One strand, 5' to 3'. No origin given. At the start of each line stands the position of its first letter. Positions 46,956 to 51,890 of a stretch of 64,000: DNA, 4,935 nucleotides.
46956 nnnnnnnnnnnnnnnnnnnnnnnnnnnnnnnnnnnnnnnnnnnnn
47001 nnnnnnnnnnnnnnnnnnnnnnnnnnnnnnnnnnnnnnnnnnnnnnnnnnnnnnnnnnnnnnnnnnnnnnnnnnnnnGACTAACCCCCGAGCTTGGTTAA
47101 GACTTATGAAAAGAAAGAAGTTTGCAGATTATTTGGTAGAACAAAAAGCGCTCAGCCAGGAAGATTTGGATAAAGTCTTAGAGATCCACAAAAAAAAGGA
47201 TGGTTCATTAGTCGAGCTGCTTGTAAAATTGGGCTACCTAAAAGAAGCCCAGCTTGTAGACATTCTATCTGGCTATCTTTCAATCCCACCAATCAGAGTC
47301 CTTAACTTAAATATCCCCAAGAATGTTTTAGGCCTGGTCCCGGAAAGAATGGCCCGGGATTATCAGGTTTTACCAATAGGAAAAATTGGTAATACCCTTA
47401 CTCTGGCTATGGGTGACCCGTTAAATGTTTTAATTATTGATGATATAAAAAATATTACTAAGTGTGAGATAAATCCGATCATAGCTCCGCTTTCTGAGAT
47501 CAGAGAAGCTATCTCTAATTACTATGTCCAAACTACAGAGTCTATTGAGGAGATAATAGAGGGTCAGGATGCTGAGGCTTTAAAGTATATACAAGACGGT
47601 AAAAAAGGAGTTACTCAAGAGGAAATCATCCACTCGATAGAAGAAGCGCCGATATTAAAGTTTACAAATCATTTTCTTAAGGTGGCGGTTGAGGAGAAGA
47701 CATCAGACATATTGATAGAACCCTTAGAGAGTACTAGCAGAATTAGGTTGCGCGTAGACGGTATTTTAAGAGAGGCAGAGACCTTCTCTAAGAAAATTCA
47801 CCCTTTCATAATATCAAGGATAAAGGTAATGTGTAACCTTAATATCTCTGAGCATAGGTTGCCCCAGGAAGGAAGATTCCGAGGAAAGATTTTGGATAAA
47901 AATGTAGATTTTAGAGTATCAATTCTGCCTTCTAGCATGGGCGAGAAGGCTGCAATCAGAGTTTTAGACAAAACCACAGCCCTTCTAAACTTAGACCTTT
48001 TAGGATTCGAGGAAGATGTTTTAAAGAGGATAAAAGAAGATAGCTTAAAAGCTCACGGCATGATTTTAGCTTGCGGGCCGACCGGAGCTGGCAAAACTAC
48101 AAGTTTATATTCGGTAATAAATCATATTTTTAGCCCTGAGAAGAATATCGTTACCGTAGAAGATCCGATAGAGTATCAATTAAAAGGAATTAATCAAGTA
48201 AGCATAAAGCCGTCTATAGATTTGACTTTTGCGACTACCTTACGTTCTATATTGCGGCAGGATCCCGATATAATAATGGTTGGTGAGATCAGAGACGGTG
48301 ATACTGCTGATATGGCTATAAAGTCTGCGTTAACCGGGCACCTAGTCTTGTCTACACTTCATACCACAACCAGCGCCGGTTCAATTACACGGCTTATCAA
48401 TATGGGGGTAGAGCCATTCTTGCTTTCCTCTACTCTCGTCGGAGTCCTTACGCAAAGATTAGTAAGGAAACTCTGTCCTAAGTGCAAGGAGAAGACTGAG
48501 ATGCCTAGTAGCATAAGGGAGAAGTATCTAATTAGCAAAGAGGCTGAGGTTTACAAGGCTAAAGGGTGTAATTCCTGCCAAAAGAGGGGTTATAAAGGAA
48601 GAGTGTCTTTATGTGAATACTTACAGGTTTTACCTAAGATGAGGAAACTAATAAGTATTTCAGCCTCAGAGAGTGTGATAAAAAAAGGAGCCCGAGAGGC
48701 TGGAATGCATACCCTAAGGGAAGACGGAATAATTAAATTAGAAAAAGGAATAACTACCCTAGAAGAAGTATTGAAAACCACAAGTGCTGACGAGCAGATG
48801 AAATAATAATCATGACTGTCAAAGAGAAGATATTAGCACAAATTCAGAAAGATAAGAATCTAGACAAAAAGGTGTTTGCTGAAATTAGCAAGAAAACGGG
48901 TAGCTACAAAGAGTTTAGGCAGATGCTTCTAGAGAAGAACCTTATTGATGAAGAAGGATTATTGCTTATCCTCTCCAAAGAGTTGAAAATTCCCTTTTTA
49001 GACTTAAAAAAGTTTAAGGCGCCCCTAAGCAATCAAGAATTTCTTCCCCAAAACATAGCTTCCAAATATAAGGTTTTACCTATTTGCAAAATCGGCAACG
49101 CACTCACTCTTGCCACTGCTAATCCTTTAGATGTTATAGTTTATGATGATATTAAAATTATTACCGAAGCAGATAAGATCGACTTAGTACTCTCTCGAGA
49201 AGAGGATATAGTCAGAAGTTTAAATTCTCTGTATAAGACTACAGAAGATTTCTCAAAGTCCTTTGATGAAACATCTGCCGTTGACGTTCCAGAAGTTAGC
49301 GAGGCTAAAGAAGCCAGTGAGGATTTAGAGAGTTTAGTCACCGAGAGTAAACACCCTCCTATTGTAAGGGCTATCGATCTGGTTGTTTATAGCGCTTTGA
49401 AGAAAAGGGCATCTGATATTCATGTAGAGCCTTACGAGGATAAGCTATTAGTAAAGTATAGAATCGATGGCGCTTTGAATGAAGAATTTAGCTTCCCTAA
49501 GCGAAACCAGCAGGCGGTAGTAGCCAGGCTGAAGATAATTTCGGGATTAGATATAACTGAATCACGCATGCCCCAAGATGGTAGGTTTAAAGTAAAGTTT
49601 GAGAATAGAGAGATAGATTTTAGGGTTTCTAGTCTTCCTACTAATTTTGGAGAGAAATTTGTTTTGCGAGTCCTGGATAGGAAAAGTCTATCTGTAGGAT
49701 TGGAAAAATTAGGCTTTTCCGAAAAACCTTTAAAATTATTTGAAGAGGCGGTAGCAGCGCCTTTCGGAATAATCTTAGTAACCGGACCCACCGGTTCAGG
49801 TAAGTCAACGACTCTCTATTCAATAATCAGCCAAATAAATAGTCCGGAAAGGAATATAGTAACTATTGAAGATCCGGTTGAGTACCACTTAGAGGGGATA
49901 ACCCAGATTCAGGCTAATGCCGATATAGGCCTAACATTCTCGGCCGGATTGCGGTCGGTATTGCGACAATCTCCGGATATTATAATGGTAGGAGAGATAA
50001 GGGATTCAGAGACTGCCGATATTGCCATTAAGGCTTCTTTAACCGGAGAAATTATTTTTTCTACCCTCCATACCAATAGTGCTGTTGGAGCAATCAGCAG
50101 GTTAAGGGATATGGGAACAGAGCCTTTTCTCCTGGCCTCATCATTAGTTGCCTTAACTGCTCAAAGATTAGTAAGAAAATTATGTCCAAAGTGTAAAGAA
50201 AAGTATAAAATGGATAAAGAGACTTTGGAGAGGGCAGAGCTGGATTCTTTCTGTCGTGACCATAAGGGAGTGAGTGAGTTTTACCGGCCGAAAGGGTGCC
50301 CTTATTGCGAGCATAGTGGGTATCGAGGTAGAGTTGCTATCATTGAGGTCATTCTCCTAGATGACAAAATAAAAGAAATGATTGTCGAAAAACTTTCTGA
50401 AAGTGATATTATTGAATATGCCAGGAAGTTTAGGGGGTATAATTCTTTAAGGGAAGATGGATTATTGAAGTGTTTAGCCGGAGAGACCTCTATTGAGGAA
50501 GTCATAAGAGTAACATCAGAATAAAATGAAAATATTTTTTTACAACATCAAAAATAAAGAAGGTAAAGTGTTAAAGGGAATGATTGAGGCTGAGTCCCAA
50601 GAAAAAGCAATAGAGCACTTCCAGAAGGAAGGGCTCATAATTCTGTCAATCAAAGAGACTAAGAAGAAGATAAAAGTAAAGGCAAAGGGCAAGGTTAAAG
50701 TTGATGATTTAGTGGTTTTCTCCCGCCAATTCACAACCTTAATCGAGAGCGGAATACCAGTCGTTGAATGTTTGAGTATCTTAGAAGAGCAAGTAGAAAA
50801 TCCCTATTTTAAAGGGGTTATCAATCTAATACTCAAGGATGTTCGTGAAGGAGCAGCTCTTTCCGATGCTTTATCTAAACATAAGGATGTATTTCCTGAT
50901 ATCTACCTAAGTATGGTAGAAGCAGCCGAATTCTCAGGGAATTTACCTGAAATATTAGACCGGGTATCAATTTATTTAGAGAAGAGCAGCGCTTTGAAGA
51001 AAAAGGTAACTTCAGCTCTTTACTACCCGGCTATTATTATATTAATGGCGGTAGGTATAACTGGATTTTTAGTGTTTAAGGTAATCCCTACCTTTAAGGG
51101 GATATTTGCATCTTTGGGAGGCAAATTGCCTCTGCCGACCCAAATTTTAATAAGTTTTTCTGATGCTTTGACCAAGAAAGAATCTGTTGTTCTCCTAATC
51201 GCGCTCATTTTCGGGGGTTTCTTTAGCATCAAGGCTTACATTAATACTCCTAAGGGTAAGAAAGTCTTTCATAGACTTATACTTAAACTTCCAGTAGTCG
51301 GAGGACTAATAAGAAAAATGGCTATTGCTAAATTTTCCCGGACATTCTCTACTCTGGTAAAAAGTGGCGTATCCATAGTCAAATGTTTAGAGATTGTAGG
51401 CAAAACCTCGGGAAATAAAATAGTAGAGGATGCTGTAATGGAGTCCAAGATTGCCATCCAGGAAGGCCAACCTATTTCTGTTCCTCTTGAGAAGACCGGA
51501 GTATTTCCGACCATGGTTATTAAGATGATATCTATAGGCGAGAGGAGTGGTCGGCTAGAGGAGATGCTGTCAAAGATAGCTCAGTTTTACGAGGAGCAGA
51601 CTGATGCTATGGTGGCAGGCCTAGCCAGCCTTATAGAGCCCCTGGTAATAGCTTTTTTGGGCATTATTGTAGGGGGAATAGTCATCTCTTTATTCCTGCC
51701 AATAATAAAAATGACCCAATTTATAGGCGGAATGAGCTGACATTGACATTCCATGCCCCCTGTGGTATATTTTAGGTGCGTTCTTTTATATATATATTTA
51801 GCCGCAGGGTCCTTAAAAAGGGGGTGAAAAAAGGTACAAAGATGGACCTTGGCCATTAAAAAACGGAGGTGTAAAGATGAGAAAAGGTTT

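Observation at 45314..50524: c-di-GMP-linked control of a type IV pilus with two tandem extension ATPases and a standalone MshEN receptor domain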

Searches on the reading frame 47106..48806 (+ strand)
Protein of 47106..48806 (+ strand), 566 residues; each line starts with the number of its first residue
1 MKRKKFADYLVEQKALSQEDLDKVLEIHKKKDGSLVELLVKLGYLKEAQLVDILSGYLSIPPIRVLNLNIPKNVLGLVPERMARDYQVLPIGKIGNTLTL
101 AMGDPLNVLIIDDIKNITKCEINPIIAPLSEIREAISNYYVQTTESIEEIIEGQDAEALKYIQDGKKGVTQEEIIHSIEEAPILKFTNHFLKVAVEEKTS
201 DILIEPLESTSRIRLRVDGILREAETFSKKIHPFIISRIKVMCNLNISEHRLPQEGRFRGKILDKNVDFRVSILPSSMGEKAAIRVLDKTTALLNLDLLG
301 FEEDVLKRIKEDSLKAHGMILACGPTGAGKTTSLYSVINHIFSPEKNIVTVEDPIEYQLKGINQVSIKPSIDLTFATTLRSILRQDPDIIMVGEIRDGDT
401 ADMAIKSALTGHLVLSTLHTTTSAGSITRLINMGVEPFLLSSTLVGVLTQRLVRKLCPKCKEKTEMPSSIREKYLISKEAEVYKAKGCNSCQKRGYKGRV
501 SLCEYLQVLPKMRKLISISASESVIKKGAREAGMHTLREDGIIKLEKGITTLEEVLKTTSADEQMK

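Call 4: search_protein_families(library=pfam, proteins=[window:47106-48806:+], max_evalue=0.01)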
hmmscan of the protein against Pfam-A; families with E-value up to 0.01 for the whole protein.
window:47106-48806:+ (566 aa): 4 families
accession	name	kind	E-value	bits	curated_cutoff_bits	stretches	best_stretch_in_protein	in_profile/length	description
PF00437.27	T2SSE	-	9.5e-127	423.1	24.9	1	179-556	4-369/370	Type II/IV secretion system protein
PF05157.20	MshEN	-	3.9e-18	65.7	23.1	1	59-144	2-88/90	MshEN domain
PF25199.1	nSTAND_NTPase5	-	0.0031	17.8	34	1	302-358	25-83/145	Novel STAND NTPase 5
PF20720.3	nSTAND3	-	0.0042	17.2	27.2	0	312-355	12-55/155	Novel STAND NTPase 3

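Call 5: search_protein_families(library=ncbifam, proteins=[window:47106-48806:+], max_evalue=0.01)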
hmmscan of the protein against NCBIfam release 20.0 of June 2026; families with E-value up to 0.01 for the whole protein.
window:47106-48806:+ (566 aa): 22 families
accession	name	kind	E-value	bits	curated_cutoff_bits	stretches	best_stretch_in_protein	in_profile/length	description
TIGR02538.1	type_IV_pilB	equivalog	6.4e-171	569.8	675.65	1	6-560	2-563/564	type IV-A pilus assembly ATPase PilB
TIGR02533.1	type_II_gspE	equivalog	1.7e-168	561.3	630.25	1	78-559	4-486/486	type II secretion system ATPase GspE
NF007755.0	PRK10436.1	equivalog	1.1e-130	436.4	617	1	82-561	13-461/465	type II secretion system protein GspE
NF053534.1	T4PilAsmATPsTfpB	equivalog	6.7e-128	427.6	850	1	45-559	63-582/584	type IV pilus assembly ATPase TfpB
NF041000.1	ATPase_ComGA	equivalog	2.1e-71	240.1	300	1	189-454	2-266/267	competence type IV pilus ATPase ComGA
TIGR01420.1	pilT_fam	subfamily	1.1e-48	166.3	319.1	1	189-455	4-270/343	PilT/PilU family type 4a pilus ATPase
TIGR02525.1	plasmid_TraJ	equivalog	6.7e-29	101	368.3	1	226-433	63-272/372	plasmid transfer ATPase TraJ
TIGR02524.1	dot_icm_DotB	equivalog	4.4e-19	68.9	463.3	1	315-464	132-292/358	Dot/Icm type IV secretion system ATPase DotB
TIGR02782.1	TrbB_P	equivalog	1.8e-17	63.6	304.55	1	312-431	131-253/303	P-type conjugative transfer ATPase TrbB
NF010407.0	PRK13833.1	subfamily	8e-16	58.3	499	1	316-434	143-263/323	conjugal transfer protein TrbB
TIGR02788.1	VirB11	equivalog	1.3e-15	57.3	249.95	1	313-433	140-265/308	P-type DNA transfer ATPase VirB11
NF058587.1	archaellum_moto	equivalog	2.2e-15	56.4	550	1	319-432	277-395/527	archaellum flagellar ATPase motor FlaI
NF010469.0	PRK13894.1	subfamily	2.6e-15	56.6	508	1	311-431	143-265/320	conjugal transfer ATPase TrbB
NF008411.1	PRK11234.1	equivalog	1.7e-12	46.6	1170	1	4-189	482-666/723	cyclic di-3',5'-guanylate-activated glycosyltransferase NfrB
NF053729.1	c-di-GMP_motif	domain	1.3e-10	40.9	38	1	8-55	4-51/53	cyclic di-GMP-binding domain-containing protein, MshE-related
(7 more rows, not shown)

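Call 48: search_solved_structures(query=window:47106-48806:+, max_evalue=1e-40)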
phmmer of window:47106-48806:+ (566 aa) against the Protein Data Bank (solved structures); distinct sequences matched with E-value up to 1e-40: 12.
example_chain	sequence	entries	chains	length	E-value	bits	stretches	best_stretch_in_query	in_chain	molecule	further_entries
6olj_C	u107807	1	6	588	2.1e-135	455.8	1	3-563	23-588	Type IV pilus biogenesis ATPase PilB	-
5tsg_B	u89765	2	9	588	4.2e-135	454.8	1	3-563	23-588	Type IV pilus biogenesis ATPase PilB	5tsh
5zfr_A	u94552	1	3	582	4.2e-133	448.3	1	3-563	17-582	Type IV pilus biogenesis ATPase PilB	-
3jc8_Ba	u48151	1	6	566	2.1e-131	442.7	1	6-562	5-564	Type IV-A pilus assembly ATPase PilB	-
6f8l_G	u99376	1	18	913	4.2e-128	431.7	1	4-559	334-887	Type IV pilus assembly protein PilF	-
4pht_A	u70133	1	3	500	1.2e-112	380.7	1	101-560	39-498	General secretory pathway protein E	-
1p9r_A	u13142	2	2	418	1.6e-111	377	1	171-559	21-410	General secretion pathway protein E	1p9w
4ksr_A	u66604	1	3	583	3.2e-111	376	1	171-561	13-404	Type II secretion system protein E, Hemolysin-coregulated protein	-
4kss_A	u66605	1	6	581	3.2e-111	376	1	171-560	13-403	Type II secretion system protein E, hemolysin-coregulated protein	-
5oiu_A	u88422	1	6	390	7.9e-104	351.6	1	178-559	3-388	Type IV pilus assembly protein PilF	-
6ejf_A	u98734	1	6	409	3.2e-103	349.7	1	185-559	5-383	Type IV pilus assembly protein PilF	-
5it5_F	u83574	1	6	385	4.2e-103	349.3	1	185-559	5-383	ATP binding motif-containing protein PilF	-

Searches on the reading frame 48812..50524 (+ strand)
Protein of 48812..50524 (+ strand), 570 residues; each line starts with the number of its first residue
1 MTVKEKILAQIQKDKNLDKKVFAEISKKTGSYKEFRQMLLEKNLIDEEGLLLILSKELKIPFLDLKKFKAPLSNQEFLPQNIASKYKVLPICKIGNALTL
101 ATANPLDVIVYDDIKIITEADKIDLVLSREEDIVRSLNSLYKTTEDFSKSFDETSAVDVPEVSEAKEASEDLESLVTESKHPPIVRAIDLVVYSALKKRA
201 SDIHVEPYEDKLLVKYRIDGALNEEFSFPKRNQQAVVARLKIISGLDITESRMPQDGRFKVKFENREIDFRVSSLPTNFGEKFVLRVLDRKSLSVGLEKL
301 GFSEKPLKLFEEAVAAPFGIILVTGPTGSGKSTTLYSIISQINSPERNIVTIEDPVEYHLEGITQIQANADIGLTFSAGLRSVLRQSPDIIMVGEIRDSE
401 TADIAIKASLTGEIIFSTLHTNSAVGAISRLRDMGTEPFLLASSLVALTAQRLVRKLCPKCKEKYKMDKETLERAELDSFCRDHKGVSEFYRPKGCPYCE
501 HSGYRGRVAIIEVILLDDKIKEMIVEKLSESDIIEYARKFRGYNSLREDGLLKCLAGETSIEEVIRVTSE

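Call 4: search_protein_families(library=pfam, proteins=[window:48812-50524:+], max_evalue=0.01)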
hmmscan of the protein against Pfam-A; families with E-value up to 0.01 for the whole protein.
window:48812-50524:+ (570 aa): 11 families
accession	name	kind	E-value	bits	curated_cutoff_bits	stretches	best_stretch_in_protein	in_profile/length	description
PF00437.27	T2SSE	-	3.4e-134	447.6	24.9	1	179-566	3-370/370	Type II/IV secretion system protein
PF05157.20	MshEN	-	5.8e-15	55.5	23.1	1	59-145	2-88/90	MshEN domain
PF25199.1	nSTAND_NTPase5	-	6.2e-05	23.3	34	1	312-362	35-86/145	Novel STAND NTPase 5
PF13401.12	AAA_22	-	0.00086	20.1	27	1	319-357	6-44/130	AAA domain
PF13191.12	AAA_16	-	0.0012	19.8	32.6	1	309-366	15-64/167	AAA ATPase domain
PF01580.24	FtsK_SpoIIIE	-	0.0012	18.8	24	1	289-340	14-61/221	FtsK/SpoIIIE family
PF20720.3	nSTAND3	-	0.0033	17.6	27.2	0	319-357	18-56/155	Novel STAND NTPase 3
PF13555.12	AAA_29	-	0.0042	17.2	27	1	318-335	22-39/61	P-loop containing region of AAA domain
PF13173.12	AAA_14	-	0.0047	17.4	27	0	320-361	4-46/129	AAA domain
PF00005.33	ABC_tran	-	0.0079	17.2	25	0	320-354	13-47/137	ABC transporter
PF01935.23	DUF87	-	0.0087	16.6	23.2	0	322-349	27-55/220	Helicase HerA, central domain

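Call 5: search_protein_families(library=ncbifam, proteins=[window:48812-50524:+], max_evalue=0.01)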
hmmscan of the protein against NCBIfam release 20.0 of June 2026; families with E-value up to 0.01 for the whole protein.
window:48812-50524:+ (570 aa): 21 families
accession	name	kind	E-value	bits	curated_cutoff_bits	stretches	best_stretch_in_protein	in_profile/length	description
TIGR02538.1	type_IV_pilB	equivalog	6.2e-179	596.2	675.65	1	8-569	3-563/564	type IV-A pilus assembly ATPase PilB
TIGR02533.1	type_II_gspE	equivalog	1.6e-172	574.6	630.25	1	78-568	4-486/486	type II secretion system ATPase GspE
NF053534.1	T4PilAsmATPsTfpB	equivalog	5e-135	451.1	850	1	34-568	52-582/584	type IV pilus assembly ATPase TfpB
NF007755.0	PRK10436.1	equivalog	5.7e-126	420.9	617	1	86-568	17-459/465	type II secretion system protein GspE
NF041000.1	ATPase_ComGA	equivalog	8.7e-77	257.7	300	1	192-455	4-266/267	competence type IV pilus ATPase ComGA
TIGR01420.1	pilT_fam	subfamily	1.2e-52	179.3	319.1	1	191-456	5-270/343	PilT/PilU family type 4a pilus ATPase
TIGR02525.1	plasmid_TraJ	equivalog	1.3e-28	100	368.3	1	313-434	144-272/372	plasmid transfer ATPase TraJ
TIGR02524.1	dot_icm_DotB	equivalog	3.3e-23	82.5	463.3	1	312-433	128-258/358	Dot/Icm type IV secretion system ATPase DotB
TIGR02782.1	TrbB_P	equivalog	5.5e-16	58.7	304.55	1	307-435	126-256/303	P-type conjugative transfer ATPase TrbB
NF058587.1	archaellum_moto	equivalog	1.3e-15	57.2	550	1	321-432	278-394/527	archaellum flagellar ATPase motor FlaI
NF010469.0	PRK13894.1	subfamily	2.5e-14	53.3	508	1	320-433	151-266/320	conjugal transfer ATPase TrbB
TIGR02788.1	VirB11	equivalog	7.4e-14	51.5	249.95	1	309-436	136-267/308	P-type DNA transfer ATPase VirB11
TIGR03819.1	heli_sec_ATPase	hypoth_equivalog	1.2e-13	51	373.15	1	278-436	137-302/340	TadA family conjugal transfer-associated ATPase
NF010407.0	PRK13833.1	subfamily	1.8e-12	47.3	499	1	309-437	136-265/323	conjugal transfer protein TrbB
NF010425.0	PRK13851.1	equivalog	1.5e-08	33.9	461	1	309-429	153-278/344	type IV secretion system protein VirB11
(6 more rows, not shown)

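Call 49: search_solved_structures(query=window:48812-50524:+, max_evalue=1e-40)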
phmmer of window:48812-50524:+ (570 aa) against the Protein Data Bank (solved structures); distinct sequences matched with E-value up to 1e-40: 12.
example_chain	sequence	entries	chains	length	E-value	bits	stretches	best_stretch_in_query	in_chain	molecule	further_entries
5zfr_A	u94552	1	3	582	1.1e-135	456.5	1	26-568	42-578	Type IV pilus biogenesis ATPase PilB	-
3jc8_Ba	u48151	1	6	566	1.2e-135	456.3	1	37-568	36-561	Type IV-A pilus assembly ATPase PilB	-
5tsg_B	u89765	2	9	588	1.2e-133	449.7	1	26-568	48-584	Type IV pilus biogenesis ATPase PilB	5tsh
6olj_C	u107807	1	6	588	3.6e-133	448.2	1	26-568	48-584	Type IV pilus biogenesis ATPase PilB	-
4pht_A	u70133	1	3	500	9.7e-122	410.5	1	99-570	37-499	General secretory pathway protein E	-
4kss_A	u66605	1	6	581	4.6e-119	401.7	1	171-570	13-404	Type II secretion system protein E, hemolysin-coregulated protein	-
4ksr_A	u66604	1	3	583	4.6e-119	401.7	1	171-570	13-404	Type II secretion system protein E, Hemolysin-coregulated protein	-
1p9r_A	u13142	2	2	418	3.7e-118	398.7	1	167-567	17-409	General secretion pathway protein E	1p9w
6f8l_G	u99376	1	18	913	1.1e-116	393.8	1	35-568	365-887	Type IV pilus assembly protein PilF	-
5oiu_A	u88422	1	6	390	8.4e-108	364.5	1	188-568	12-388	Type IV pilus assembly protein PilF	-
5it5_F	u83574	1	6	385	9.2e-108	364.4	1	189-568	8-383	ATP binding motif-containing protein PilF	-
6ejf_A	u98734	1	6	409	1.1e-107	364.1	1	189-568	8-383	Type IV pilus assembly protein PilF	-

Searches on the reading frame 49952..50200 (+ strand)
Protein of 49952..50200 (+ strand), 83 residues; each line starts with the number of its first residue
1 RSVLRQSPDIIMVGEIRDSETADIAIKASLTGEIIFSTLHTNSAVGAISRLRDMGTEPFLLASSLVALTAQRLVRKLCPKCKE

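Call 61: search_solved_structures(query=window:49952-50200:+, max_evalue=0.00001, show_alignments=5)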
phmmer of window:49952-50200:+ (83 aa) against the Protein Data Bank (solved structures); distinct sequences matched with E-value up to 0.00001: 24.
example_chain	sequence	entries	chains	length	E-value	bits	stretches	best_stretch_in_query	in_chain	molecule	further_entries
1p9r_A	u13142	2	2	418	5.1e-35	121.7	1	1-83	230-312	General secretion pathway protein E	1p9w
4kss_A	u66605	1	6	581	8.3e-35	121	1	1-83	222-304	Type II secretion system protein E, hemolysin-coregulated protein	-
4ksr_A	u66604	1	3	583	8.4e-35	121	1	1-83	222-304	Type II secretion system protein E, Hemolysin-coregulated protein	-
4pht_A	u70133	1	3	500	7.8e-34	117.9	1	1-83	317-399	General secretory pathway protein E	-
3jc8_Ba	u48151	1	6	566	5.3e-30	105.8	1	1-82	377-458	Type IV-A pilus assembly ATPase PilB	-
6olj_C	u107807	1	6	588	2e-29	104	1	1-83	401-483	Type IV pilus biogenesis ATPase PilB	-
5tsg_B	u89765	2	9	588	2e-29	103.9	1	1-83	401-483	Type IV pilus biogenesis ATPase PilB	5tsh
5zfr_A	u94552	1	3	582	2.8e-29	103.5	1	1-82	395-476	Type IV pilus biogenesis ATPase PilB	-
5it5_F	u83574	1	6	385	2.5e-27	97.3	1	1-82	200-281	ATP binding motif-containing protein PilF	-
5oiu_A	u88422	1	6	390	2.5e-27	97.3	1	1-82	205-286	Type IV pilus assembly protein PilF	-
6ejf_A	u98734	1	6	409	2.7e-27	97.2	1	1-82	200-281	Type IV pilus assembly protein PilF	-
6f8l_G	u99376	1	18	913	8.8e-27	95.6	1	1-82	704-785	Type IV pilus assembly protein PilF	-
8dze_A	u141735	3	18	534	9.9e-17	63.8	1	3-82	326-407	BfpD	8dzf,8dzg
2eyu_A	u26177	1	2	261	5.4e-13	51.9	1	1-54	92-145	twitching motility protein PilT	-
2gsz_A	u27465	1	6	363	8.9e-13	51.2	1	1-54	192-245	twitching motility protein PilT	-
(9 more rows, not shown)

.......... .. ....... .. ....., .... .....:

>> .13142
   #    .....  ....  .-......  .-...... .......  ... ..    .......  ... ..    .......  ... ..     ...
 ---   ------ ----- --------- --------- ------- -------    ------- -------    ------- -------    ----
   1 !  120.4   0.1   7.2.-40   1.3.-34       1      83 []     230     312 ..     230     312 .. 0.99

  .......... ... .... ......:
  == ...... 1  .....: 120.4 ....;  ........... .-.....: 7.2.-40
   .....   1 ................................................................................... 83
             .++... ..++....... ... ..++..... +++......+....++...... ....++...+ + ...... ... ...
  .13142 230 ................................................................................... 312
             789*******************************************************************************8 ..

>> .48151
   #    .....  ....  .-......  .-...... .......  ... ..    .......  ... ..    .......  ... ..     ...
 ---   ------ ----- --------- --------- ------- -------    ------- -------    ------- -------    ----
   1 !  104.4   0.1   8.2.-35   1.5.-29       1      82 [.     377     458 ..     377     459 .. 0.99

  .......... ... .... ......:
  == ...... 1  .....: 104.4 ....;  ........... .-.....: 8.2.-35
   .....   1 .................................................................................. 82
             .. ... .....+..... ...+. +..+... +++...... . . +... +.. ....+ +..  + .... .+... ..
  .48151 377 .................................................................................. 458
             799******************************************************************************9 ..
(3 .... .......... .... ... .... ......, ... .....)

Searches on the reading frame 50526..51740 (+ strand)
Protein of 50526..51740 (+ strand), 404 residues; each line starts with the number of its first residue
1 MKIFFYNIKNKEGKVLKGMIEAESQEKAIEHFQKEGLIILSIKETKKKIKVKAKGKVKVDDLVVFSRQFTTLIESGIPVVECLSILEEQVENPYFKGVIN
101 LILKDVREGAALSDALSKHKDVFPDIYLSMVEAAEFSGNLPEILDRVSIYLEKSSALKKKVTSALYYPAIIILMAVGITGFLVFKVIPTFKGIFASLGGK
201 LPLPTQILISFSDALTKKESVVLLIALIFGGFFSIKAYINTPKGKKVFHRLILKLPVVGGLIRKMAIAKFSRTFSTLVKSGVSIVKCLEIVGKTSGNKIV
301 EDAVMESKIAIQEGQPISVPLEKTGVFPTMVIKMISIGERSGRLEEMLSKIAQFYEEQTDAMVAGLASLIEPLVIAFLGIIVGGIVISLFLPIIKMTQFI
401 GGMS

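Call 4: search_protein_families(library=pfam, proteins=[window:50526-51740:+], max_evalue=0.01)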
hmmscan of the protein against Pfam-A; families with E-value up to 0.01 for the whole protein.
window:50526-51740:+ (404 aa): 1 family
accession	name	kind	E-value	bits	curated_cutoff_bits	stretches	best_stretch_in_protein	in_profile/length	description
PF00482.28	T2SSF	-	2.2e-62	209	25.2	2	65-188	1-125/125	Type II secretion system (T2SS), protein F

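Call 5: search_protein_families(library=ncbifam, proteins=[window:50526-51740:+], max_evalue=0.01)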
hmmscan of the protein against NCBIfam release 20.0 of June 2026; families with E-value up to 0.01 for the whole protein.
window:50526-51740:+ (404 aa): 6 families
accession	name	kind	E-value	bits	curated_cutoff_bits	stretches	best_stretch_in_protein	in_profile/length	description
NF052606.1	T4PiliAsmPilCMyx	equivalog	3.4e-114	381.9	700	1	3-398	21-416/419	type IV pilus assembly protein PilC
NF052607.1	T4PiliAsmPilCThrm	equivalog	5.8e-114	381.3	700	1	1-397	1-401/406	type IV pilus assembly protein PilC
TIGR02120.1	GspF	equivalog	1.4e-109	367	424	1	4-400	1-401/401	type II secretion system inner membrane protein GspF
NF007861.0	PRK10573.1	equivalog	3.8e-80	269.9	401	1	3-403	6-401/401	protein transport protein HofC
NF047826.1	T3SSXpsF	equivalog_domain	7.7e-71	239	650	1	1-401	1-405/405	type II secretion system protein XpsF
NF041012.2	T4P_ComGB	equivalog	9.5e-42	143.5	240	1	66-397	7-331/332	competence type IV pilus assembly protein ComGB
